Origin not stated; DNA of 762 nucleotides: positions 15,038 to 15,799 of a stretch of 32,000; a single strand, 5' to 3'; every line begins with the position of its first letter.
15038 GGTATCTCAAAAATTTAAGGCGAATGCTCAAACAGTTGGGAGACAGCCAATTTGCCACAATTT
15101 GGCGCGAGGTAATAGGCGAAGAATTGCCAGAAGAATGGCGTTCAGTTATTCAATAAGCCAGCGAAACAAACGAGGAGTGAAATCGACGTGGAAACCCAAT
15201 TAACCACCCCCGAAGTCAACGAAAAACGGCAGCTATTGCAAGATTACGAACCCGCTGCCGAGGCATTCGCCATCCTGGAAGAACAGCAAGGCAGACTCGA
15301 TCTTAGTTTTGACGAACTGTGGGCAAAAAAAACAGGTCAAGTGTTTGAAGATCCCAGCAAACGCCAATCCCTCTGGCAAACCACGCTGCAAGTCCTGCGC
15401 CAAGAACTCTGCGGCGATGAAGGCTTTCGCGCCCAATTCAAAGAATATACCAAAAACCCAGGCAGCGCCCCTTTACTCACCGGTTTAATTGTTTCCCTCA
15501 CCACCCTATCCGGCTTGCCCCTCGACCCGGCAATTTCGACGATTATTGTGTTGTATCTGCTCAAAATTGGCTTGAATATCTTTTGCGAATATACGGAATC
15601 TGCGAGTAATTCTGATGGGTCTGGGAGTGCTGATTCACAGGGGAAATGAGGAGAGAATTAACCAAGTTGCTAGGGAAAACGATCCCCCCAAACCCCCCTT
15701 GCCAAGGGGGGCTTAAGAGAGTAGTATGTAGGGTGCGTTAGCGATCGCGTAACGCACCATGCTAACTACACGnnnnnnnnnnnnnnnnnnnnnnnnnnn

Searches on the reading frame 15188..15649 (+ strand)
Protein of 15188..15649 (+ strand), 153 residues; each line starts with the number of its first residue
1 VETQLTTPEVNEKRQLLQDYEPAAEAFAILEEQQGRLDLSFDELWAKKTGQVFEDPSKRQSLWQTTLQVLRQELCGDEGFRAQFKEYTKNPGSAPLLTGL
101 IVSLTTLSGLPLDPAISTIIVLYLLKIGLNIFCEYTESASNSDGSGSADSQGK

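Call 3: search_protein_families(library=pfam, proteins=[window:15188-15649:+], max_evalue=0.01)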
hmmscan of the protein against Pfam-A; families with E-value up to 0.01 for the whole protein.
window:15188-15649:+ (153 aa): 0 families

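Call 25: search_protein_families(library=padloc, proteins=[window:15188-15649:+], max_evalue=0.01)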
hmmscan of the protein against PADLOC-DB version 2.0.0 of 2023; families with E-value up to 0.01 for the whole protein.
window:15188-15649:+ (153 aa): 0 families

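Call 26: search_protein_families(library=ncbifam, proteins=[window:15188-15649:+], max_evalue=0.01)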
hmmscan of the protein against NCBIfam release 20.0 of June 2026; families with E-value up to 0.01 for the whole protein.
window:15188-15649:+ (153 aa): 0 families

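Call 32: find_homologous_proteins(query=window:15188-15646:+, max_evalue=0.001)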
Query seq(153 aa) (153 aa): 368 proteins with E <= 0.001 among 434 candidates; the best 120 are listed.
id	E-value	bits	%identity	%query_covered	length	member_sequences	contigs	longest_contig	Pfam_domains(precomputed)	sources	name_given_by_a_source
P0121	7.1e-94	329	99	100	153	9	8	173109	-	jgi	jgi:hypothetical protein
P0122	8.4e-82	290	88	99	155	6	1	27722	-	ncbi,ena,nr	ncbi:MAG TPA: hypothetical protein DDW76_20985 [Cyanobacteria bacterium UBA11369]|nr:hypothetical pr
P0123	8.7e-67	241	73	100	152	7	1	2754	-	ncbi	-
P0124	1.3e-64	234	76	92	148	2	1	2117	-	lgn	-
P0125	2.3e-64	234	73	95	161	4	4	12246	-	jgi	jgi:hypothetical protein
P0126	5.9e-64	232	75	93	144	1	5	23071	-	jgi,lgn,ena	jgi:hypothetical protein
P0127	4.3e-63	229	73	93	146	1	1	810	-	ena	-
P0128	6.7e-63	229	73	93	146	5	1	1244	-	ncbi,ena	-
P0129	8.2e-63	229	75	90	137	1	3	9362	-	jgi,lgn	jgi:hypothetical protein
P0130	1.0e-61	225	76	90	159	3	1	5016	-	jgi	jgi:hypothetical protein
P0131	1.2e-60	222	72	94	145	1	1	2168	-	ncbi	-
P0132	4.6e-60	220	71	94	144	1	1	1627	-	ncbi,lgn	ncbi:MAG: hypothetical protein WBA93_00215 [Microcoleaceae cyanobacterium]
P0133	4.9e-60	220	69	94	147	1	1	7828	-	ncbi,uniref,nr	ncbi:MAG: hypothetical protein F6K22_23105 [Okeania sp. SIO2F4]|uniref:hypothetical protein n=1 Tax=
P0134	5.2e-60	219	68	99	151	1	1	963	-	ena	-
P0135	4.3e-59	216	72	90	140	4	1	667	-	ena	-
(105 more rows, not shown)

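Call 43: predict_structure(alignment_id=A3)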
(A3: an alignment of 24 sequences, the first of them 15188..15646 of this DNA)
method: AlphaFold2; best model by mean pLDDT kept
length: 153 residues; sequences in the alignment: 24
mean_pLDDT: 82.1   pTM: 0.78
mean pLDDT of the five models: 82.1, 81.4, 80.2, 79.2, 76.9
residues with pLDDT >= 90: 81; 70-90: 41; 50-70: 11; < 50: 20
segments of 3 or more residues with pLDDT < 50: 54-58, 138-151
pLDDT, mean of each block of 10 residues (from residue 1): 89 96 95 94 87 54 84 88 94 95 82 91 93 65 36 43
secondary structure, 60 per line:
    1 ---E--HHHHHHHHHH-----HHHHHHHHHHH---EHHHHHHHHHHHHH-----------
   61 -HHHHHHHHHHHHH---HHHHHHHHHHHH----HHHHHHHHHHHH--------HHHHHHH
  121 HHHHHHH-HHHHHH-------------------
elements in order: H7-16 H22-32 H37-49 H62-74 H78-89 H94-105 H114-127 H129-134

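Call 47: fold_search(model_id=the predicted structure, library=pdb)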
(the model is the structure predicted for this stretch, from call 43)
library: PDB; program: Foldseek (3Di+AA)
matches with E <= 10: 25; with E <= 0.001: 0
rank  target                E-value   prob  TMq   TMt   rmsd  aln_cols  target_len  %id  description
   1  7roa                  2.4e+00  0.18  0.32  0.39   9.8       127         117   15  Crystal structure of EntV136 from Enterococcus faecalis (released 2022-10-12)
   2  6fbx_A                3.9e+00  0.08  0.27  0.27   9.8       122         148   17  Crystal Structure of a Zebra-fish pro-survival protein NRZ:Bad BH3 complex (released 2019-03-27)
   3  2r5s_A                3.9e+00  0.08  0.25  0.22  13.8       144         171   18  The crystal structure of a domain of protein VP0806 (unknown function) from Vibrio parahaemolyticus RIMD 2210633 (released 2007-09-18)
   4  5w8f_A                4.4e+00  0.09  0.27  0.27   9.6       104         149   16  Crystal structure of human Mcl-1 in complex with modified Bim BH3 peptide SAH-MS1-14 (released 2018-01-17)
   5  8eew_A                4.8e+00  0.05  0.21  0.07  11.5       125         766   14  CryoEM of the soluble OPA1 dimer from the GDP-AlFx bound helical assembly on a lipid membrane (released 2023-06-28)
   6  3t69_A                5.1e+00  0.08  0.19  0.12   6.3        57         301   23  Crystal structure of a putative 2-dehydro-3-deoxygalactonokinase protein from Sinorhizobium meliloti (released 2011-08-17)
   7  3tld_A                5.1e+00  0.03  0.19  0.20  14.5       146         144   12  Crystal Structure of Y29F mutant of Vitreoscilla hemoglobin (released 2014-04-16)
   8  6bw8_C                5.6e+00  0.06  0.25  0.26  10.1       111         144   17  Mcl-1 complexed with small molecules (released 2018-01-31)
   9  6mbd_A                5.6e+00  0.04  0.19  0.19  11.2       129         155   13  Human Mcl-1 in complex with the designed peptide dM1 (released 2019-03-06)
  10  8rjk_9                5.6e+00  0.02  0.13  0.07  19.2       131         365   14  Pseudoatomic model of a second-order Sierpinski triangle formed by the citrate synthase from Synechococcus elongatus (released 2024-02-28)
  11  9cph_A                6.6e+00  0.05  0.24  0.10   9.8       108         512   12  Structural basis of BAK sequestration by MCL-1 and consequences for apoptosis initiation (released 2025-06-04)
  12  4mqg_B                6.6e+00  0.04  0.24  0.24  11.3       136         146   15  Structure of Carbonmonoxy Adult Hemoglobin Bristol-Alesha alphawtbetaV67M (released 2013-10-02)
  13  9hz5_B                6.6e+00  0.02  0.15  0.08  13.3       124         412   16  Pre-clinical characterization of novel multi-client inhibitors of Sec61 with broad anti-tumor activity (released 2025-07-16)
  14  5f3q_B                6.9e+00  0.03  0.17  0.16  12.6       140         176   12  Crystal structure of a noncanonical Dicer protein from Entamoeba histolytica (released 2016-12-14)
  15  3s48_C                7.3e+00  0.03  0.22  0.23  15.5       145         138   13  Human Alpha-Haemoglobin Complexed with the First NEAT Domain of IsdH from Staphylococcus aureus (released 2012-05-23)
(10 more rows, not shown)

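Call 84: search_protein_representatives(alignment_id=A3)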
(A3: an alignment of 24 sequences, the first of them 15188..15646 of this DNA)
Query: 24 sequences, 145 profile positions. Proteins with E-value up to 0.001 (for the whole library): 137; up to 1e-10: 76; up to 1e-30: 15. The best 137 are listed.
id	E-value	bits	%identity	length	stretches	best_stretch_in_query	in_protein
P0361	3.5e-51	189.2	-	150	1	1-142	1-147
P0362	4.2e-50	185.7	-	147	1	1-143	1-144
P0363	1.1e-44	168.1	-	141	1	3-139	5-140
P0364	5.4e-41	156.1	-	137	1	1-134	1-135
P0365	1.7e-39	151.2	-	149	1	1-141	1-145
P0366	7.2e-38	146.0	-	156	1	1-141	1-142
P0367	1.4e-37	145.1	-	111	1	1-111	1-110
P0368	1.8e-37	144.7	-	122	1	27-141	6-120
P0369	1.0e-36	142.2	-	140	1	1-138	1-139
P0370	1.0e-36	142.2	-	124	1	17-124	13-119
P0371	3.2e-36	140.6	-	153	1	1-140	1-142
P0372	2.5e-35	137.8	-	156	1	1-141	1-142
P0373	9.2e-34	132.7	-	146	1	4-140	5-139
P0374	5.0e-31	123.8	-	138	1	1-139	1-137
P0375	6.2e-31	123.5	-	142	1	4-139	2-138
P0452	1.3e-08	51.1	-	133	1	6-136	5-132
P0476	1.2e-05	41.5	-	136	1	3-138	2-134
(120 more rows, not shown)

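Call 85: find_encoding_contigs(protein=P0452, flank=6000, max_places=3)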
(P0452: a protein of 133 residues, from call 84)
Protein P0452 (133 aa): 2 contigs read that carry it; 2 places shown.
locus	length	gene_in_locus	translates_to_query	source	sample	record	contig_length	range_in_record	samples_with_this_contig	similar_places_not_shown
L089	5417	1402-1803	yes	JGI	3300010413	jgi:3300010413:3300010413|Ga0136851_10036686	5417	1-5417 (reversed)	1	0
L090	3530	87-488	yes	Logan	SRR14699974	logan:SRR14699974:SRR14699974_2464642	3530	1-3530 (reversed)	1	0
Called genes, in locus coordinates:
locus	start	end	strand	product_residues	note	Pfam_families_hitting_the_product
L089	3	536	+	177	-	?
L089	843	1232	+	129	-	PF04480:DUF559, PF18741:MTES_1575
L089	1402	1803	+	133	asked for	-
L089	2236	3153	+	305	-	-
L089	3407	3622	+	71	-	-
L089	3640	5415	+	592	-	?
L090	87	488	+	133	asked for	-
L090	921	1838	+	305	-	-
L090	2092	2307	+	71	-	-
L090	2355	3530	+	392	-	?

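Call 86: find_encoding_contigs(protein=P0476, flank=6000, max_places=3)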
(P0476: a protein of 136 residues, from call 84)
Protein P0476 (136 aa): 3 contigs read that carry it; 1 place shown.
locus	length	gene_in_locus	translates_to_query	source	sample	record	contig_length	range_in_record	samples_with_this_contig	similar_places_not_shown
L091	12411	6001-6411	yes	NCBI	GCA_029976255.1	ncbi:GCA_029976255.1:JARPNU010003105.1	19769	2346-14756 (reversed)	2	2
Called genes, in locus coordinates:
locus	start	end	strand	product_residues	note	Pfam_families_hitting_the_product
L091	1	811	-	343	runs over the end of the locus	-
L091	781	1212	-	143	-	-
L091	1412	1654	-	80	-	-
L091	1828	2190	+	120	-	-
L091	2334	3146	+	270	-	-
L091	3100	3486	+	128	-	-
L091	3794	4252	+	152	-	-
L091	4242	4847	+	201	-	-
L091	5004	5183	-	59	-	PF14105:DUF4278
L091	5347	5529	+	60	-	-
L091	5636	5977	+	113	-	-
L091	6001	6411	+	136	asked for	-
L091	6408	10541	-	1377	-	PF12770:CHAT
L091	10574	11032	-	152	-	PF19776:DUF6262, PF28121:VPA1267 (faint)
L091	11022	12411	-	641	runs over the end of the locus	PF00589:Phage_integrase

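Call 94: fold_search(model_id=the predicted structure, library=viral)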
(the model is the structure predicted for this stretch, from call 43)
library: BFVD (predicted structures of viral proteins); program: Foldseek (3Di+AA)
matches with E <= 10: 43; with E <= 0.001: 0
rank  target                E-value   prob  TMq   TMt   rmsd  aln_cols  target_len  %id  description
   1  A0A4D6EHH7            1.2e+00  0.20  0.25  0.29  10.8       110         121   13  Uncharacterized protein [Pandoravirus celtis]
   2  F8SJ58                2.4e+00  0.11  0.27  0.31  10.1       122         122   18  Uncharacterized protein 215 [Pseudomonas phage PhiPA3]
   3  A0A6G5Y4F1            3.6e+00  0.06  0.19  0.19  10.4       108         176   13  (no name in the UniProt tables at hand)
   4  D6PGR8                3.8e+00  0.04  0.15  0.19  18.5        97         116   20  (no name in the UniProt tables at hand)
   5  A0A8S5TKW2            4.0e+00  0.04  0.14  0.18  10.9        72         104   25  Uncharacterized protein [Podoviridae sp. ctz6O13]
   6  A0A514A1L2            4.0e+00  0.04  0.21  0.20  14.7       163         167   10  Uncharacterized protein [Aeromonas phage LAh10]
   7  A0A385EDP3            4.5e+00  0.08  0.27  0.28  15.3       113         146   14  Uncharacterized protein [Caulobacter phage CcrPW]
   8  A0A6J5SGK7            4.5e+00  0.04  0.12  0.16  12.7        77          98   16  Bbp19-like phage domain-containing protein [uncultured Caudovirales phage]
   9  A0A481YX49            4.7e+00  0.09  0.31  0.36   9.0       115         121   13  Uncharacterized protein [Marseillevirus LCMAC201]
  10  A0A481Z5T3            4.7e+00  0.07  0.24  0.10  17.2       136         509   14  Uncharacterized protein [Pithovirus LCPAC201]
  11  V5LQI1                5.5e+00  0.03  0.18  0.10  14.7       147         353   10  (no name in the UniProt tables at hand)
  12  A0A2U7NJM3            5.8e+00  0.03  0.18  0.16  13.9       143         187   12  Uncharacterized protein [Pseudomonas phage PspYZU05]
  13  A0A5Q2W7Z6            5.8e+00  0.03  0.16  0.08  18.9       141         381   15  (no name in the UniProt tables at hand)
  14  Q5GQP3                5.8e+00  0.02  0.16  0.16  20.3       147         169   14  Hypothetical-Protein belonging to T4-LIKE GC: 790 [Synechococcus phage S-PM2]
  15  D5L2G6                6.4e+00  0.02  0.21  0.16  19.1       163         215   18  Uncharacterized protein [uncultured virus]
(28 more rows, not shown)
